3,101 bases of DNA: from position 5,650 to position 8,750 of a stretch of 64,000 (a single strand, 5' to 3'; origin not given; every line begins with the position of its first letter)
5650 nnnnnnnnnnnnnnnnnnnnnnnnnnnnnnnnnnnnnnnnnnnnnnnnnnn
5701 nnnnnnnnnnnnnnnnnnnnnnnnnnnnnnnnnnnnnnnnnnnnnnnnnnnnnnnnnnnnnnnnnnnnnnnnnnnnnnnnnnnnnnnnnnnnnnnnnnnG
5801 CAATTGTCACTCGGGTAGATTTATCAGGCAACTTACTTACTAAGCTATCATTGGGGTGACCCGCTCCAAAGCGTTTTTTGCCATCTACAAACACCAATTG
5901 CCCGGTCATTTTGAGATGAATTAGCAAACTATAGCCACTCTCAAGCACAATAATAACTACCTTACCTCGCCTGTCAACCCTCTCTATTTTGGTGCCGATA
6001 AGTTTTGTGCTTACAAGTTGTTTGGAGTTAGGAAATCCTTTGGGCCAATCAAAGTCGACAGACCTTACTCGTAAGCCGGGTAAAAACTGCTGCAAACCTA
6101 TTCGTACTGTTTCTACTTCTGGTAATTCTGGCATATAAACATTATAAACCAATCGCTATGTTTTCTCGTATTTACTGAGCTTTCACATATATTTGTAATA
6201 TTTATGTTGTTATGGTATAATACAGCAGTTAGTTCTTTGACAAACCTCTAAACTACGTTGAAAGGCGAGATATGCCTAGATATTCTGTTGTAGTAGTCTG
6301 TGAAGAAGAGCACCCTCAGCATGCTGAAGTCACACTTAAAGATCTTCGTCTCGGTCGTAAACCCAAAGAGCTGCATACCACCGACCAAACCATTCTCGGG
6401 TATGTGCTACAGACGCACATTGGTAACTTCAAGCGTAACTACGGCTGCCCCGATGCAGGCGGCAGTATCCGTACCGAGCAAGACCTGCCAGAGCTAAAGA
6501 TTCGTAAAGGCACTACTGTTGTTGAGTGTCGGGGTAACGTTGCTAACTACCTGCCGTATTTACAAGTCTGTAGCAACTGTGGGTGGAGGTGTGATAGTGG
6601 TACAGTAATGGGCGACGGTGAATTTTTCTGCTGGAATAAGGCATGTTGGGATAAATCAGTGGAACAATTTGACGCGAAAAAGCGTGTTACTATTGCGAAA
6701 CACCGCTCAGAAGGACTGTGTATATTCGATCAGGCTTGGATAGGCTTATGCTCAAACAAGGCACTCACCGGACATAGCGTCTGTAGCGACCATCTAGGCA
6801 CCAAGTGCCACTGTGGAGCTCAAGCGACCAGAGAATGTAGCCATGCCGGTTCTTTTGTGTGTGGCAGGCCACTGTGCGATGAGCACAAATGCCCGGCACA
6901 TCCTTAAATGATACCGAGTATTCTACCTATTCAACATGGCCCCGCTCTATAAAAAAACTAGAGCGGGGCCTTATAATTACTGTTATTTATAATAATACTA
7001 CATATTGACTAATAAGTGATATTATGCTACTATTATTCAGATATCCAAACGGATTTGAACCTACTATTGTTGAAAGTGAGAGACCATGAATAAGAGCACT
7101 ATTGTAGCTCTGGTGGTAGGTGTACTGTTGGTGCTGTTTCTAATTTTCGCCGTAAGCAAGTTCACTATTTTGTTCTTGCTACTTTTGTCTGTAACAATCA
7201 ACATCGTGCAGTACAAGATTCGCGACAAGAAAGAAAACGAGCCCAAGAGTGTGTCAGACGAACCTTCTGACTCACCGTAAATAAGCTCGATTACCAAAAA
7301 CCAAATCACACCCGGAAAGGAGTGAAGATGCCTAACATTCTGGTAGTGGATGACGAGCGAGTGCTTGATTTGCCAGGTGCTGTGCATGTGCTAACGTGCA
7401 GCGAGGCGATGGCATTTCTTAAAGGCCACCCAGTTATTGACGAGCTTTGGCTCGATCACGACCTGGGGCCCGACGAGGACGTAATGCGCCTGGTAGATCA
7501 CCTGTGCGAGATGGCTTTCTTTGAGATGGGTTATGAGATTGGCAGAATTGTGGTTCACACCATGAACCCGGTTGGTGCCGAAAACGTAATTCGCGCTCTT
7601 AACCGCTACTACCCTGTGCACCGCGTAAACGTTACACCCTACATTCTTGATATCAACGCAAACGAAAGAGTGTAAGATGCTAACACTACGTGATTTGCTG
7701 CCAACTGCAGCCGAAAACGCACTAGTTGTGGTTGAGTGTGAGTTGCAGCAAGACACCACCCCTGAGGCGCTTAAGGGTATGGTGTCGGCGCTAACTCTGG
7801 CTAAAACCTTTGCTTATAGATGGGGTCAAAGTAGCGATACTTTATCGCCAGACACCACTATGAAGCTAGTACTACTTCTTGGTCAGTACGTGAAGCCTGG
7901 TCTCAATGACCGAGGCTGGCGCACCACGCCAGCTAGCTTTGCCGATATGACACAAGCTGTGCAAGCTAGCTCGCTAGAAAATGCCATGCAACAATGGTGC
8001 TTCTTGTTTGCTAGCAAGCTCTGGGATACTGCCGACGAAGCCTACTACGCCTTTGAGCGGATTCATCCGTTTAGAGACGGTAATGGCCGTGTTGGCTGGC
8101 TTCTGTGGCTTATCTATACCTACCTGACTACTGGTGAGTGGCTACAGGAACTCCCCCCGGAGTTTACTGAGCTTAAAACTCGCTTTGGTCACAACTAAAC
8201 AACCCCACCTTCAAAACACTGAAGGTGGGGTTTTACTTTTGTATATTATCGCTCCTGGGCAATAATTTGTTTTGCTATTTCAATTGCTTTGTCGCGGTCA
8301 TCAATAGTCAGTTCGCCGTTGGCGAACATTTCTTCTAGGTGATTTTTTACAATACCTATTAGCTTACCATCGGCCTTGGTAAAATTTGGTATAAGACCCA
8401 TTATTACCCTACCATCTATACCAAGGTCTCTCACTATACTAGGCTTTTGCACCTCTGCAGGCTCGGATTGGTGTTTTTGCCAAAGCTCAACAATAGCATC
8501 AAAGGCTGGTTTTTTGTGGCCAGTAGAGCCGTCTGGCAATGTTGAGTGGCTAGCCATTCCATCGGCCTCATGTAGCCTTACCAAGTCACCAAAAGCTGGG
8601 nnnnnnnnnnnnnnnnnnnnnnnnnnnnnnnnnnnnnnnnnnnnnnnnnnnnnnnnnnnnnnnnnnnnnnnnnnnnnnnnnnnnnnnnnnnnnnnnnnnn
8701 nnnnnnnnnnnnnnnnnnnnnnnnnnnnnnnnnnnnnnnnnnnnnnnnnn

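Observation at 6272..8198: GC-rich islet encoding a Cys-rich protein, a stand-alone REC-like protein and a translationally coupled Fic-motif protein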

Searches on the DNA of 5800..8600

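Call 70: search_rna_families(source=window, start=5800, end=8600, threshold=evalue, max_evalue=1)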
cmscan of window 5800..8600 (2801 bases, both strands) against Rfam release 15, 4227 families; matches with E-value up to 1: 0.
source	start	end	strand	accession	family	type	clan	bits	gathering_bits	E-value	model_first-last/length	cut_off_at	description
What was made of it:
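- Tried and rejected: No match at E<=1 in 5800-8600 (call 70).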

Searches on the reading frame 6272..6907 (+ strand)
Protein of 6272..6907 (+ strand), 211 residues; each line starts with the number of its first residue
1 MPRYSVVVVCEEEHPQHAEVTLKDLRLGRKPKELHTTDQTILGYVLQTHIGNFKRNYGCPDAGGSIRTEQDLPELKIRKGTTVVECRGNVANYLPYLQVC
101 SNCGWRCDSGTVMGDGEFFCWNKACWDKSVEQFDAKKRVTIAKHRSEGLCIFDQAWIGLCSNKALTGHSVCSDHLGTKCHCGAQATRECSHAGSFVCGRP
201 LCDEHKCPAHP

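Call 3: search_protein_families(library=pfam, proteins=[window:6272-6907:+], max_evalue=1)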
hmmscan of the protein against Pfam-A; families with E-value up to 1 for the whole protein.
window:6272-6907:+ (211 aa): 1 family
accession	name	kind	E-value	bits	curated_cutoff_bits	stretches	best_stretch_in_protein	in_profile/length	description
PF09725.14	Fra10Ac1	-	0.98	10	27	1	104-129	57-82/118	Folate-sensitive fragile site protein Fra10Ac1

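Call 5: search_protein_families(library=ncbifam, proteins=[window:6272-6907:+], max_evalue=1)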
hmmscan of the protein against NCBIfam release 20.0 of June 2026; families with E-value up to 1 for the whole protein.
window:6272-6907:+ (211 aa): 1 family
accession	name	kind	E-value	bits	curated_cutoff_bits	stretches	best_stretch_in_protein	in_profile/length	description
NF047937.1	TransRegNagC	equivalog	0.2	10.8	650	1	139-184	211-255/399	DNA-binding transcriptional regulator NagC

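Call 6: search_protein_families(library=phrogs, proteins=[window:6272-6907:+], max_evalue=0.1)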
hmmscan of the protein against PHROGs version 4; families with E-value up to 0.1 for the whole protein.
window:6272-6907:+ (211 aa): 1 family
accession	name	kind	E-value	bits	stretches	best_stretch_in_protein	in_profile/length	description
phrog_3506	-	DNA, RNA and nucleotide metabolism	0.089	13.6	0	19-57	5-44/115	thymidylate synthase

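Call 7: search_protein_families(library=padloc, proteins=[window:6272-6907:+], max_evalue=0.1)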
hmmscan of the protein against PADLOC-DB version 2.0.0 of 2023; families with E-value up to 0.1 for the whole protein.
window:6272-6907:+ (211 aa): 0 families

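Call 41: find_homologous_proteins(query=window:6272-6904:+)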
Query window:6272-6904:+ (211 aa): 3 proteins with E <= 0.001 among 20 candidates.
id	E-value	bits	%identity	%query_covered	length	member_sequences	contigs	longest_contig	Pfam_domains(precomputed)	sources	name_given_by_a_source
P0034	6.8e-148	508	100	100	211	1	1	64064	-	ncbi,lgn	-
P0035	1.7e-98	347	71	100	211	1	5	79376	-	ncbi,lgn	-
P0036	5.7e-94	332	68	100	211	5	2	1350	-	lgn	-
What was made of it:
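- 6272..6907 (+): Cassette 1: a 211-aa Cys/His-rich protein. Its C-terminal ~60 aa (about residues 148-210) form a probable Zn-binding module found in several hundred unannotated proteins. Only 3 clusters by word search (call 41).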

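Call 51: search_protein_representatives(alignment_id=A4)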
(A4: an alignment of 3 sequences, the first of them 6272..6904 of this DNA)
Query: 3 sequences, 211 profile positions. Proteins with E-value up to 0.001 (for the whole library): 573; up to 1e-10: 57; up to 1e-30: 3. The best 150 are listed.
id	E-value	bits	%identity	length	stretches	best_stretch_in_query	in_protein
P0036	1.3e-131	452.9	-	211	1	1-211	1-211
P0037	1.6e-36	142.2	-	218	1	1-207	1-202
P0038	3.7e-35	137.7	-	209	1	30-210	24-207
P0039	1.2e-30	122.9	-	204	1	39-206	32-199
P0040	7.4e-20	87.7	-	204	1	13-205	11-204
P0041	3.8e-18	82.1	-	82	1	146-210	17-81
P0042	1.6e-17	80.1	-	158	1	98-205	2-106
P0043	2.2e-17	79.6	-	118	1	97-208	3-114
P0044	9.9e-17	77.5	-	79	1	149-210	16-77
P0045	1.0e-16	77.4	-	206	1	22-205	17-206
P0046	1.6e-16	76.8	-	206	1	28-205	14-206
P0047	4.4e-16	75.4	-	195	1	65-205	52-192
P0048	6.2e-16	74.9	-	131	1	154-210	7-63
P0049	9.4e-16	74.3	-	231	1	2-192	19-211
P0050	5.4e-15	71.8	-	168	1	141-207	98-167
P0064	4.9e-12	62.1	-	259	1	149-208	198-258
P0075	2.7e-11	59.7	-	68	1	149-208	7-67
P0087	9.2e-11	58.0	-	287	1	148-209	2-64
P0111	6.3e-10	55.2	-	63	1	150-206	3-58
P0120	1.6e-09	53.9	-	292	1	145-208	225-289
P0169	2.0e-08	50.3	-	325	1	145-204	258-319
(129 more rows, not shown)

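Call 52: search_protein_families(library=pfam, proteins=[P0037, P0038, P0040, P0041, P0044, P0049, P0064, P0087, P0120, P0169], max_evalue=0.01)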
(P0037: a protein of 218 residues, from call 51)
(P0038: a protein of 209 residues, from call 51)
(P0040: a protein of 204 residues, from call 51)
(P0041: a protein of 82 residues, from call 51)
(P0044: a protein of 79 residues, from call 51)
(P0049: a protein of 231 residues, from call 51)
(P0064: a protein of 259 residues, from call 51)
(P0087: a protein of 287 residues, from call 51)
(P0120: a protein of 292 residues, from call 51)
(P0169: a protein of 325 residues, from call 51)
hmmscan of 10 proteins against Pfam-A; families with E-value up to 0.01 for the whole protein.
P0037 (218 aa): 0 families

P0038 (209 aa): 0 families

P0040 (204 aa): 0 families

P0041 (82 aa): 0 families

P0044 (79 aa): 0 families

P0049 (231 aa): 0 families

P0064 (259 aa): 0 families

P0087 (287 aa): 1 family
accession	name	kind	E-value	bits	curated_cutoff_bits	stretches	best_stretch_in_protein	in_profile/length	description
PF25661.1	PBCV_P4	-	0.0043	17.1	30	1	123-176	21-74/181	Phycodnaviridae minor capsid protein P4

P0120 (292 aa): 2 families
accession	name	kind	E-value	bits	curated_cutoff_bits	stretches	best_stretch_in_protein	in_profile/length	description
PF13521.12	AAA_28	-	3.1e-10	41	27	1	6-182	1-163/164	AAA domain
PF08879.15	WRC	-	0.0051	16.9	28.6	0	239-255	15-31/43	WRC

P0169 (325 aa): 0 families

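Call 53: predict_structure(alignment_id=A4)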
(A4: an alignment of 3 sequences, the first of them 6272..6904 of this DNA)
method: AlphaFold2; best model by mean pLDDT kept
length: 211 residues; sequences in the alignment: 3
mean_pLDDT: 31.9   pTM: 0.19
mean pLDDT of the five models: 31.9, 31.6, 29.2, 28.9, 26.8
residues with pLDDT >= 90: 0; 70-90: 0; 50-70: 0; < 50: 211
segments of 3 or more residues with pLDDT < 50: 1-211
pLDDT, mean of each block of 10 residues (from residue 1): 34 28 28 36 32 26 25 34 38 35 31 28 34 43 37 30 32 30 30 29 29 31
secondary structure, 60 per line:
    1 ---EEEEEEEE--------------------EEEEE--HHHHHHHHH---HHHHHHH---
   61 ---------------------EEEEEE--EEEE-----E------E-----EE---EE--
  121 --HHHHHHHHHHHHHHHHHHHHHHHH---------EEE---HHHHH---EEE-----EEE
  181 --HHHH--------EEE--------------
elements in order: E4-11 E32-36 H39-47 H51-57 E82-87 E90-93 H123-146 E156-158 H162-166 E170-172 E178-180 H183-186 E195-197
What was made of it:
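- Tried and rejected: The model was unusable, with pLDDT 32 from a 3-sequence alignment (call 53).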

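Call 79: search_protein_families(library=phrogs, proteins=[P0041, P0044, P0075, P0111, P0043, P0037, P0038, P0064], max_evalue=0.01)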
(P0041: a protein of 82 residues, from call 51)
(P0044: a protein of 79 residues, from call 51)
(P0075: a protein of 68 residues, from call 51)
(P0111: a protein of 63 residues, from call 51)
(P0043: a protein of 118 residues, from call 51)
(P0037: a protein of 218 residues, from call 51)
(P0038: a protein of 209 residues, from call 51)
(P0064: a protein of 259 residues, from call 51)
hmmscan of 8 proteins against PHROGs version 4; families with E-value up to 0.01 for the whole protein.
P0041 (82 aa): 0 families

P0044 (79 aa): 0 families

P0075 (68 aa): 0 families

P0111 (63 aa): 0 families

P0043 (118 aa): 0 families

P0037 (218 aa): 0 families

P0038 (209 aa): 0 families

P0064 (259 aa): 2 families
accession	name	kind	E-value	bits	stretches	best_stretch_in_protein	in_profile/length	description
phrog_19048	-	unknown function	2.6e-08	35.2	1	107-176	5-69/74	-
phrog_23765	-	unknown function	1.9e-06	29.5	1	98-179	29-114/114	-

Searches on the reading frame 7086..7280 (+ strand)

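Call 3: search_protein_families(library=pfam, proteins=[window:7086-7280:+], max_evalue=1)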
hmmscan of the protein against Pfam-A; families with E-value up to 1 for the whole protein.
window:7086-7280:+ (64 aa): 8 families
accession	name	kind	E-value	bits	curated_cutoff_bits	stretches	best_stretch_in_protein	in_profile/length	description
PF13567.11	DUF4131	-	0.11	12.6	31.6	1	7-56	8-62/165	Domain of unknown function (DUF4131)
PF15330.11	SIT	-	0.16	12.9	27.6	1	30-59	9-38/114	SHP2-interacting transmembrane adaptor protein, SIT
PF05820.16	Ac81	-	0.19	11.8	25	1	7-40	127-159/178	Baculoviridae AC81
PF13687.11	DUF4153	-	0.21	11.1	27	1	5-33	174-202/373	Domain of unknown function (DUF4153)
PF04277.18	OAD_gamma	-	0.39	11.9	27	1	28-59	15-46/76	Oxaloacetate decarboxylase, gamma chain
PF20794.3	bPH_7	-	0.4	10.7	25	1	4-43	14-53/135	Bacterial PH domain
PF20087.4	DUF6479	-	0.43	11.5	25.4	0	4-23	19-38/120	Family of unknown function (DUF6479)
PF04632.18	FUSC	-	0.5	9.4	30.9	1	3-38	403-438/660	Fusaric acid resistance protein family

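Call 5: search_protein_families(library=ncbifam, proteins=[window:7086-7280:+], max_evalue=1)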
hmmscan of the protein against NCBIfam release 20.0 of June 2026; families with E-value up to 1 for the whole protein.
window:7086-7280:+ (64 aa): 6 families
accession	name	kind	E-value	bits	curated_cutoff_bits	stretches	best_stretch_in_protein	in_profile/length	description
NF038378.1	DNZ54_00345_fm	subfamily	0.012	15.8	40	1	10-49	84-123/124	DNZ54_00345 family protein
TIGR02762.1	TraL_TIGR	equivalog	0.014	16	30.95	1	13-56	25-66/95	type IV conjugative transfer system protein TraL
TIGR03750.1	conj_TIGR03750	hypoth_equivalog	0.04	13.9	70.75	1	4-54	30-79/111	TIGR03750 family conjugal transfer protein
NF004930.0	PRK06287.1-1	subfamily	0.043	13.7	142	1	4-26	82-104/110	cobalt transport protein CbiN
NF007973.0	PRK10697.1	equivalog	0.043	13.7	136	1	10-55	36-82/119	envelope stress response membrane protein PspC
NF011343.0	PRK14760.1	equivalog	0.11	12.4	54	1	1-17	1-17/24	protein YoaJ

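Call 6: search_protein_families(library=phrogs, proteins=[window:7086-7280:+], max_evalue=0.1)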
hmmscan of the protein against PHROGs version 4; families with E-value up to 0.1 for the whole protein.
window:7086-7280:+ (64 aa): 4 families
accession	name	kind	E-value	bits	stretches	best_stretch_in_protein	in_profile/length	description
phrog_162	-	lysis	0.00057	21.2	1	5-51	89-135/141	endolysin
phrog_13188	-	unknown function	0.018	16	1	2-49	4-50/90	-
phrog_6131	-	unknown function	0.048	14.8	1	6-50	6-50/85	-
phrog_944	-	moron, auxiliary metabolic gene and host takeover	0.095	13.4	1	7-55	156-200/235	membrane protein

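Call 7: search_protein_families(library=padloc, proteins=[window:7086-7280:+], max_evalue=0.1)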
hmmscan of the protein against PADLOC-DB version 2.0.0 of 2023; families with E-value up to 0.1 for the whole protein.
window:7086-7280:+ (64 aa): 1 family
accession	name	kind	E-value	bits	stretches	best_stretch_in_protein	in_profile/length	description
PDLC01941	CARF8--CARF_TM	-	0.028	12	1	6-54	26-74/248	-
